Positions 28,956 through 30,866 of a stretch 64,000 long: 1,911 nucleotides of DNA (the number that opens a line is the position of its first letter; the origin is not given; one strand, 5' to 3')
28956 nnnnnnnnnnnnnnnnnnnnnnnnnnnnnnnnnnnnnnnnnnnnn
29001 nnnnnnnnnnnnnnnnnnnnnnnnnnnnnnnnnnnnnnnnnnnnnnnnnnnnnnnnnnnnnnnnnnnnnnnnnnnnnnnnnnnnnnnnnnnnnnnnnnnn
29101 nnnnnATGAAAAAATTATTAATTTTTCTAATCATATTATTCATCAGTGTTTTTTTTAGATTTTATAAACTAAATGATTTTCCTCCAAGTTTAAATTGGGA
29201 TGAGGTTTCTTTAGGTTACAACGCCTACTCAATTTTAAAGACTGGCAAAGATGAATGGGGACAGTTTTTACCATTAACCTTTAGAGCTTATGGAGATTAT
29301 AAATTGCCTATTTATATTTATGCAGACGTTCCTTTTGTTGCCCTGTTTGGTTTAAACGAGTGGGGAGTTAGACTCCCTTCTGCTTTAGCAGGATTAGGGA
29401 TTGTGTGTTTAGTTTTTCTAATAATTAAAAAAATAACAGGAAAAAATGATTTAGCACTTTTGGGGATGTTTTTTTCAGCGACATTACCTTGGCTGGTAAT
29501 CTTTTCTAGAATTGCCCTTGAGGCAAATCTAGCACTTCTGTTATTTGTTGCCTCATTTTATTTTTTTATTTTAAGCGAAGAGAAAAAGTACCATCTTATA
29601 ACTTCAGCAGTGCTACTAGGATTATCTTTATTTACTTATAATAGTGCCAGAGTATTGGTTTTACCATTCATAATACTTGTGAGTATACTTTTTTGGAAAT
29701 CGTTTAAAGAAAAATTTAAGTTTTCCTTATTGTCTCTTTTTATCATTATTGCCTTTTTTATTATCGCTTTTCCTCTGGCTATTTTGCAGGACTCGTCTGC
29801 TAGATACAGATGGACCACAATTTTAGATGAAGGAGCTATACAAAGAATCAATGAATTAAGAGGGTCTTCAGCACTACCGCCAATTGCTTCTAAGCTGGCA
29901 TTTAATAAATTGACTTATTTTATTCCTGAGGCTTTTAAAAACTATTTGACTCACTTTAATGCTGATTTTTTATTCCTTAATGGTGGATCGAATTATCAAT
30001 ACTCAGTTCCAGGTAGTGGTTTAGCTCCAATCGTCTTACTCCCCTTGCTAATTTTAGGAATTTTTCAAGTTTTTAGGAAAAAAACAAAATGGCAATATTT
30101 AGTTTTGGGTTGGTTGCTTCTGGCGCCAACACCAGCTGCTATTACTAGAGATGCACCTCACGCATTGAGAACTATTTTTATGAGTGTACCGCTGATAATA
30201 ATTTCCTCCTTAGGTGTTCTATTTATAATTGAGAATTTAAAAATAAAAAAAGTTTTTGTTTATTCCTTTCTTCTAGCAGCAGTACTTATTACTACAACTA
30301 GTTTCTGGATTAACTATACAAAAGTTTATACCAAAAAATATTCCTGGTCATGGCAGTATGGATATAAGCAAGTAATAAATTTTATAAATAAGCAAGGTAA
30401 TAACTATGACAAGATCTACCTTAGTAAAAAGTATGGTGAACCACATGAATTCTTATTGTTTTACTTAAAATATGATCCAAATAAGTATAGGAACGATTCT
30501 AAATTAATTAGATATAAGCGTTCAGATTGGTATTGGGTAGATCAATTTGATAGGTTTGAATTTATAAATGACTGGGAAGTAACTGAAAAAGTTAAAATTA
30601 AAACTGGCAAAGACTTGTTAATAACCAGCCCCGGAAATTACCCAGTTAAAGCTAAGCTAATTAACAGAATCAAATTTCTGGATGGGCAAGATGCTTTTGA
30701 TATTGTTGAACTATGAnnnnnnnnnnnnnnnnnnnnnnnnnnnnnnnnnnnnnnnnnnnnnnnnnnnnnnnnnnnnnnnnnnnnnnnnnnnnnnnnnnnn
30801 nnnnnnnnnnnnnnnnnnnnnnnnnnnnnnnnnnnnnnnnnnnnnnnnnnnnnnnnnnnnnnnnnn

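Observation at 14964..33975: Expanded array of six tandem PMT/ArnT-like GT-C glycosyltransferase paralogs (plus a seventh divergent copy at 2414..3973)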

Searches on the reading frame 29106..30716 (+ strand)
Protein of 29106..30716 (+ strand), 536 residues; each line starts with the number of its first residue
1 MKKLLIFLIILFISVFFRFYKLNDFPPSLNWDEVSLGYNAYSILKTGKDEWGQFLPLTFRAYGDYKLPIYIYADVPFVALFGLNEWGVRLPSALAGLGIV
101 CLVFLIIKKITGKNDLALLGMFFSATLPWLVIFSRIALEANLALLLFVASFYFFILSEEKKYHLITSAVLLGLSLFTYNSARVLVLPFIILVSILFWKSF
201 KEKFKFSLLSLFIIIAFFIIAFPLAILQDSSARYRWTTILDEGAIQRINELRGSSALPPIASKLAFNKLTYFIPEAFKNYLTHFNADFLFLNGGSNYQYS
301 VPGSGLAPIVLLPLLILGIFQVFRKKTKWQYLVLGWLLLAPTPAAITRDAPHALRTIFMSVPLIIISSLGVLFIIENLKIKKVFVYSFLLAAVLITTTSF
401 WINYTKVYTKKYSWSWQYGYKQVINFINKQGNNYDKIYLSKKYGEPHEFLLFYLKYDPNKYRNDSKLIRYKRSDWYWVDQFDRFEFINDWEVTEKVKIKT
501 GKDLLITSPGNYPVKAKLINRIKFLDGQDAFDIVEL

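Call 4: search_protein_families(library=pfam, proteins=[window:29106-30716:+], max_evalue=0.01)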
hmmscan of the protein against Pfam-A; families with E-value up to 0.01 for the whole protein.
window:29106-30716:+ (536 aa): 3 families
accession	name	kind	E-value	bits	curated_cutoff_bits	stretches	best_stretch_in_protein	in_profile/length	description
PF13231.12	PMT_2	-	1.2e-11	45.5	26.1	1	77-220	13-154/160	Dolichyl-phosphate-mannose-protein mannosyltransferase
PF02366.24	PMT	-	2e-10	41.1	22.7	1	9-227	2-233/245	Dolichyl-phosphate-mannose-protein mannosyltransferase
PF19529.4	DUF6057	-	0.005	16.2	29.8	0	93-224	78-208/569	Family of unknown function (DUF6057)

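Call 9: search_solved_structures(query=window:29106-30716:+, max_evalue=1, show_alignments=2)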
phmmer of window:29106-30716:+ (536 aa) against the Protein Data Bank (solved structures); distinct sequences matched with E-value up to 1: 0.

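Call 10: find_homologous_proteins(query=window:29106-30716:+)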
Query window:29106-30716:+ (536 aa): 5809 proteins with E <= 0.001 among 8000 candidates; the best 120 are listed.
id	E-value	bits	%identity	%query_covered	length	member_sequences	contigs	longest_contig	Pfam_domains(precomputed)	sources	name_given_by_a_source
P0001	0.0e+0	1187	100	100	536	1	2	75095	PF02366.25,PF13231.13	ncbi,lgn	-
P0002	2.4e-225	768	63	98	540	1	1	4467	PF02366.25,PF13231.13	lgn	-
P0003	1.2e-219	749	62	100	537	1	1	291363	PF02366.25,PF13231.13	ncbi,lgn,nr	ncbi:glycosyltransferase family 39 protein [Candidatus Daviesbacteria bacterium]|nr:glycosyltransfer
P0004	4.6e-216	737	62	98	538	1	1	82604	PF02366.25,PF13231.13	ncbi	-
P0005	1.3e-213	729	60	97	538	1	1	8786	PF02366.25,PF13231.13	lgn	-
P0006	7.0e-212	723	61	99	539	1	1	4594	PF02366.25,PF13231.13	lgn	-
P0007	4.6e-211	721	61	99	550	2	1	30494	PF02366.25,PF13231.13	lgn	-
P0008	6.4e-211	720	61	99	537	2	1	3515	PF02366.25,PF13231.13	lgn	-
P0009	3.3e-210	718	60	97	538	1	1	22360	PF02366.25,PF13231.13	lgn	-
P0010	7.9e-210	716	58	100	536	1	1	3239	PF02366.25,PF13231.13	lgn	-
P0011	7.2e-209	713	59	99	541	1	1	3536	PF02366.25,PF13231.13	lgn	-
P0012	4.2e-208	711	59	99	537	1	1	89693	PF02366.25,PF13231.13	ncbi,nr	ncbi:MAG: phospholipid carrier-dependent glycosyltransferase [Candidatus Daviesbacteria bacterium]|n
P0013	5.2e-208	710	59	100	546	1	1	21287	PF02366.25,PF13231.13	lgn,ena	-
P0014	3.0e-207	708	58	100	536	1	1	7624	PF02366.25,PF13231.13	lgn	-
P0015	4.0e-207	708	61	98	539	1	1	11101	PF02366.25,PF13231.13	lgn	-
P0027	4.0e-203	694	58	100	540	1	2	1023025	PF02366.25,PF13231.13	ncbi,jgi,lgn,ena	-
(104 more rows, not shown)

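Call 12: find_encoding_contigs(protein=P0027, flank=10000, max_places=2)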
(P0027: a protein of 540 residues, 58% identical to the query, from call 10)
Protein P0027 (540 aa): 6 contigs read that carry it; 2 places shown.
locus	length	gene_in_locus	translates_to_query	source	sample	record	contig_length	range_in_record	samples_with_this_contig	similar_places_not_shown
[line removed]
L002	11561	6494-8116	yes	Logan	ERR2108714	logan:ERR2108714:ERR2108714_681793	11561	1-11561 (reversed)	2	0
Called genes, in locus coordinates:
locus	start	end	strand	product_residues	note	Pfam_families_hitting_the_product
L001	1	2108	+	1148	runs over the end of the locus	-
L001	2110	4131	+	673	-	-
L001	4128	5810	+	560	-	PF02366:PMT (faint), PF13231:PMT_2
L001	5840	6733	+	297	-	PF00535:Glycos_transf_2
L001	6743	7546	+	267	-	PF00535:Glycos_transf_2, PF10111:Glyco_tranf_2_2 (weak)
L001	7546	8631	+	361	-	PF00534:Glycos_transf_1, PF13692:Glyco_trans_1_4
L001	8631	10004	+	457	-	-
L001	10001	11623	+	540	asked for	PF02366:PMT, PF13231:PMT_2 (weak)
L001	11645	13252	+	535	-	PF02366:PMT, PF13231:PMT_2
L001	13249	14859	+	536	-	PF02366:PMT, PF13231:PMT_2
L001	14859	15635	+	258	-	PF00535:Glycos_transf_2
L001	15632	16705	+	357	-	PF13439:Glyco_transf_4, PF20706:GT4-conflict, PF00534:Glycos_transf_1, PF13692:Glyco_trans_1_4, PF13524:Glyco_trans_1_2 (weak)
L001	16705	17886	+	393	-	PF04188:Mannosyl_trans2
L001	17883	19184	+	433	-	PF01943:Polysacc_synt, PF13440:Polysacc_synt_3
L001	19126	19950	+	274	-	PF00535:Glycos_transf_2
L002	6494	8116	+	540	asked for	PF02366:PMT, PF13231:PMT_2 (weak)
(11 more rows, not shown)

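Call 15: search_solved_structures(query=A1, max_evalue=1, show_alignments=3)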
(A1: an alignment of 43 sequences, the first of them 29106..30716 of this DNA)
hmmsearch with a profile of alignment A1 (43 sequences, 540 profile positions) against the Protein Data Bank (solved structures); distinct sequences matched with E-value up to 1: 2.
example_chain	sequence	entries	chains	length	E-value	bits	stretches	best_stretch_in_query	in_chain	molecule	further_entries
5ezm_A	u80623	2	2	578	2.9e-05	26.3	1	66-220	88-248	4-amino-4-deoxy-L-arabinose transferase or related glycosyltransferases of PMT family | 4-amino-4-deoxy-L-arabinose (L-Ara4N) transferase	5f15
7obq_v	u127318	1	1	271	0.91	11.4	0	182-255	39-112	Signal recognition particle receptor subunit beta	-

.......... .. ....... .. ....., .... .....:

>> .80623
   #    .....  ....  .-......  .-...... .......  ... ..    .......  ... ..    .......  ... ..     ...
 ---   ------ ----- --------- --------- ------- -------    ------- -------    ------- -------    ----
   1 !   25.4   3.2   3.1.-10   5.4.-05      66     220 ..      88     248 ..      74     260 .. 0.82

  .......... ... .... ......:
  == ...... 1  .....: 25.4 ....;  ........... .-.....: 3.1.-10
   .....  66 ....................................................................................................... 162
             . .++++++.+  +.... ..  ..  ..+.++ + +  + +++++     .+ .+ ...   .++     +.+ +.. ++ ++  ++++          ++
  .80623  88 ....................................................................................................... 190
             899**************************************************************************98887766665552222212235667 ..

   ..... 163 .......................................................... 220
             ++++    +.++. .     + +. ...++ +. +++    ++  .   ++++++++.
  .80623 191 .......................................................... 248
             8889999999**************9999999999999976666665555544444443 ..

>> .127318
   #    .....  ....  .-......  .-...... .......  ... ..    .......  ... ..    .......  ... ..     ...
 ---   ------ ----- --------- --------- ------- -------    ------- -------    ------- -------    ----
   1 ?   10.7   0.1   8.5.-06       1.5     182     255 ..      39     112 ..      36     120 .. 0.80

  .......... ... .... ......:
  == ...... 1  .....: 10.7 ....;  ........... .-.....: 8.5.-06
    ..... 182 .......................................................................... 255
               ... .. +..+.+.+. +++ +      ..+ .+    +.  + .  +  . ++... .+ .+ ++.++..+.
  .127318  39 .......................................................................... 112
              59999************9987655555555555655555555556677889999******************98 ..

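Call 20: search_protein_families(library=ncbifam, proteins=[window:29106-30716:+], max_evalue=0.001)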
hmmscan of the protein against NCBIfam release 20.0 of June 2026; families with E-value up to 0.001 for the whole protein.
window:29106-30716:+ (536 aa): 1 family
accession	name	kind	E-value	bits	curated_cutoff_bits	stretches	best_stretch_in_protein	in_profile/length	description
NF047440.1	LA3751_2_3_fam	subfamily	0.00074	18.5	200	1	75-220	90-239/460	LA_3751/LA_3752 family putative glycosyltransferase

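Call 24: predict_structure(alignment_id=A1)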
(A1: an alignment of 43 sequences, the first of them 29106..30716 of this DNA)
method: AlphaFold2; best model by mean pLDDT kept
length: 536 residues; sequences in the alignment: 43
mean_pLDDT: 92.1   pTM: 0.91
mean pLDDT of the five models: 92.1, 90.6, 90.4, 90.2, 89.6
residues with pLDDT >= 90: 425; 70-90: 91; 50-70: 20; < 50: 0
segments of 3 or more residues with pLDDT < 50: none
pLDDT, mean of each block of 10 residues (from residue 1): 94 97 93 92 93 83 73 95 95 97 98 97 97 92 97 97 98 92 94 96 96 94 72 69 85 91 90 93 95 89 91 97 96 98 90 94 98 93 95 96 95 93 96 95 90 95 88 71 94 84 93 94 96 96
secondary structure, 60 per line:
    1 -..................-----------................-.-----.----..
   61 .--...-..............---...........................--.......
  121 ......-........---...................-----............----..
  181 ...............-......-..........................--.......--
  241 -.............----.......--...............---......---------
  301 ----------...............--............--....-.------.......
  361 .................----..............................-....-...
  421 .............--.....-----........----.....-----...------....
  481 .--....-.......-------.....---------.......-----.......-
elements in order: H2-19 H31-46 E59-61 E64-66 H68-81 H85-111 H114-126 H128-135 H139-157 H163-174 H179-195 H197-202 H204-229 H232-237 H242-254 H259-265 H268-282 H286-291 H311-325 H328-339 H342-345 H354-377 H382-411 H413-416 H418-433 E436-440 H446-453 H458-462 E468-470 E477-481 E484-487 H489-495 E503-507 E517-523 E529-535

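Call 26: fold_search(model_id=the predicted structure, library=pdb)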
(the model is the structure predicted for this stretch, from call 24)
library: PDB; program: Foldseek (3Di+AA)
matches with E <= 10: 306; with E <= 0.001: 22
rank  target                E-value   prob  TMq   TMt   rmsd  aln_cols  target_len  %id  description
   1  5ezm                  4.5e-08  1.00  0.56  0.56   8.7       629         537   11  Crystal Structure of ArnT from Cupriavidus metallidurans in the apo state (released 2016-02-17)
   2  5f15                  6.7e-08  1.00  0.55  0.54  11.3       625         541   12  Crystal Structure of ArnT from Cupriavidus metallidurans bound to Undecaprenyl phosphate (released 2016-02-17)
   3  8b6l_I                4.0e-07  1.00  0.53  0.42  12.6       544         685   12  Subtomogram average of the human Sec61-TRAP-OSTA-translocon (released 2022-12-07)
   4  7oci_F                4.3e-07  1.00  0.50  0.43  11.6       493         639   12  Cryo-EM structure of yeast Ost6p containing oligosaccharyltransferase complex (released 2022-02-16)
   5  3wak                  4.9e-07  1.00  0.48  0.32  12.5       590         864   12  Crystal structure of the Archaeoglobus fulgidus oligosaccharyltransferase (O29867_ARCFU) in the apo form (released 2013-10-30)
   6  5gmy_A                5.6e-07  1.00  0.48  0.32  12.9       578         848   14  Crystal structure of the Archaeoglobus fulgidus oligosaccharyltransferase (O29867_ARCFU) tethered with an acceptor pep (released 2017-02-01)
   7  3waj                  6.5e-07  1.00  0.50  0.36  12.1       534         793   13  Crystal structure of the Archaeoglobus fulgidus oligosaccharyltransferase (O29867_ARCFU) complex with Zn and sulfate (released 2013-10-30)
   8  6gxc_A                6.5e-07  1.00  0.48  0.38  12.6       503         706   14  Bacterial oligosaccharyltransferase PglB in complex with an inhibitory peptide and a reactive lipid-linked oligosaccha (released 2018-11-14)
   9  5ogl_A                1.1e-06  1.00  0.48  0.38  12.4       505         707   14  Structure of bacterial oligosaccharyltransferase PglB in complex with an acceptor peptide and an lipid-linked oligosac (released 2017-10-25)
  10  8agc_A                2.1e-06  1.00  0.47  0.37  14.3       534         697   15  Structure of yeast oligosaccharylransferase complex with lipid-linked oligosaccharide and non-acceptor peptide bound (released 2022-12-07)
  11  8age_A                2.2e-06  1.00  0.50  0.42  11.0       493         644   12  Structure of yeast oligosaccharylransferase complex with acceptor peptide bound (released 2022-12-07)
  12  7e9s_A                2.8e-06  1.00  0.49  0.32  12.1       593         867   12  Archaeal oligosaccharyltransferase AglB from Archaeoglobus fulgidus in complex with an inhibitory peptide and a dolich (released 2021-09-08)
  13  6ezn_F                2.8e-06  1.00  0.47  0.39  13.3       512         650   14  Cryo-EM structure of the yeast oligosaccharyltransferase (OST) complex (released 2018-01-17)
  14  8agb_A                7.5e-06  1.00  0.50  0.43  12.8       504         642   13  Structure of yeast oligosaccharylransferase complex with lipid-linked oligosaccharide bound (released 2022-12-07)
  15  8pn9_A                9.7e-06  1.00  0.49  0.41  12.8       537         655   11  Structure of human oligosaccharyltransferase OST-A complex bound to NGI-1 (released 2024-05-08)
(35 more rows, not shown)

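Call 27: find_related_loci(query=A1, collection=genome_contigs, flank=10000)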
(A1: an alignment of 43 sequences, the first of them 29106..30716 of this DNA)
Query A1 (536 aa) in genome_contigs; peptide patterns used: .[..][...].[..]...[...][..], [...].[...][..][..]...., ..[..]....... (x = any residue, [..] = any of these).
599 stretches matched a pattern (row limit reached: there are more); 569 encode a relative of the query (tblastn E <= 1e-3); the best 80 are kept; 80 distinct loci.
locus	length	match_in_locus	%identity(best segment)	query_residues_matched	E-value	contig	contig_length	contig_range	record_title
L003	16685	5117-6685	62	14-536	0e+0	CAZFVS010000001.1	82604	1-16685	MAG TPA_asm: uncultured Gammaproteobacteria bacterium isolate SRP269290_co2_8 genome assembly, contig: NODE_201_length_8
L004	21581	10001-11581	59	7-536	0e+0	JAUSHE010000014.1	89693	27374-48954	MAG: Candidatus Daviesbacteria bacterium isolate E14_metabat.bin.170_sub E14_k141_1409817, whole genome shotgun sequence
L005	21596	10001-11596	58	3-536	0e+0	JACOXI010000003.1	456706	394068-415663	MAG: Candidatus Daviesbacteria bacterium isolate NC_groundwater_149_Ag_S-0.1um_39_14 S4_GD2017_2_S1_scaffold_3, whole ge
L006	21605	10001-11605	54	1-536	0e+0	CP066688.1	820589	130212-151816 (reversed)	MAG: Candidatus Daviesbacteria bacterium isolate NC_groundwater_497_Ag_S-0.1um_39_22 chromosome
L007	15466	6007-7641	56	3-536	0e+0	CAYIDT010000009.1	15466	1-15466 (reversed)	MAG TPA_asm: uncultured Gammaproteobacteria bacterium isolate ERP119705_co1_249 genome assembly, contig: NODE_4565_lengt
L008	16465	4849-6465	51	1-536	9e-163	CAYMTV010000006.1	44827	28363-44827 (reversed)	MAG TPA_asm: uncultured Gammaproteobacteria bacterium isolate binchicken_co38_1053 genome assembly, contig: NODE_1772_le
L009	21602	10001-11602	50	18-536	2e-156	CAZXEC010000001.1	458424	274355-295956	MAG TPA_asm: uncultured Gammaproteobacteria bacterium isolate binchicken_co110_1207 genome assembly, contig: NODE_32_len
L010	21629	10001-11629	50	3-535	2e-151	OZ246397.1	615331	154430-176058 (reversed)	MAG: uncultured Gammaproteobacteria bacterium isolate SRP068000_co4_68 genome assembly, chromosome: 1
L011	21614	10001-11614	47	9-536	1e-151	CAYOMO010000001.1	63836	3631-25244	MAG TPA_asm: uncultured Gammaproteobacteria bacterium isolate SRP292972_co1_31 genome assembly, contig: NODE_328_length_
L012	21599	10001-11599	47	2-536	2e-150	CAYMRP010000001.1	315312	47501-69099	MAG TPA_asm: uncultured Gammaproteobacteria bacterium isolate SRP286056_co1_76 genome assembly, contig: NODE_10_length_3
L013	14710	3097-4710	47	9-536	3e-149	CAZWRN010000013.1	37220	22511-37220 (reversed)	MAG TPA_asm: uncultured Gammaproteobacteria bacterium isolate binchicken_co105_146 genome assembly, contig: NODE_1329_le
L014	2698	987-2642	45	1-535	9e-157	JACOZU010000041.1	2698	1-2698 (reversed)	MAG: Candidatus Woesebacteria bacterium isolate NC_groundwater_213_Ag_S-0.1um_45_9 S4_GD2017_2_S1_scaffold_48437, whole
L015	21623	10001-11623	47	3-536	1e-146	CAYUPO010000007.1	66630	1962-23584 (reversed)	MAG TPA_asm: uncultured Gammaproteobacteria bacterium isolate SRP286056_co1_297 genome assembly, contig: NODE_373_length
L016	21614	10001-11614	46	10-535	8e-146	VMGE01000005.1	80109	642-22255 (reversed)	MAG: Microgenomates group bacterium Gr01-1014_5 G01um10145_scaffold_139, whole genome shotgun sequence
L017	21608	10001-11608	56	1-536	0e+0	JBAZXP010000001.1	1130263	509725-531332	MAG: Microgenomates group bacterium isolate SO_2017_GW1_59 NODE_11_length_1130263_cov_5.408407_OW334_2017, whole genome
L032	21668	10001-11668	42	1-535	2e-137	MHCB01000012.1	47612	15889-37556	MAG: Candidatus Blackburnbacteria bacterium RIFCSPHIGHO2_12_FULL_44_25 rifcsphigho2_12_scaffold_1834, whole genome shotg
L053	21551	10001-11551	45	9-535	6e-132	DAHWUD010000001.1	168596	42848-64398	MAG TPA_asm: Candidatus Amesbacteria bacterium isolate clean1528 NODE_1_length_168596_cov_57.624523, whole genome shotgu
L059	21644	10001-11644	43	14-535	6e-129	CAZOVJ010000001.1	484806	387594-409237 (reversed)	MAG TPA_asm: uncultured Gammaproteobacteria bacterium isolate SRP068000_co4_46 genome assembly, contig: NODE_3_length_48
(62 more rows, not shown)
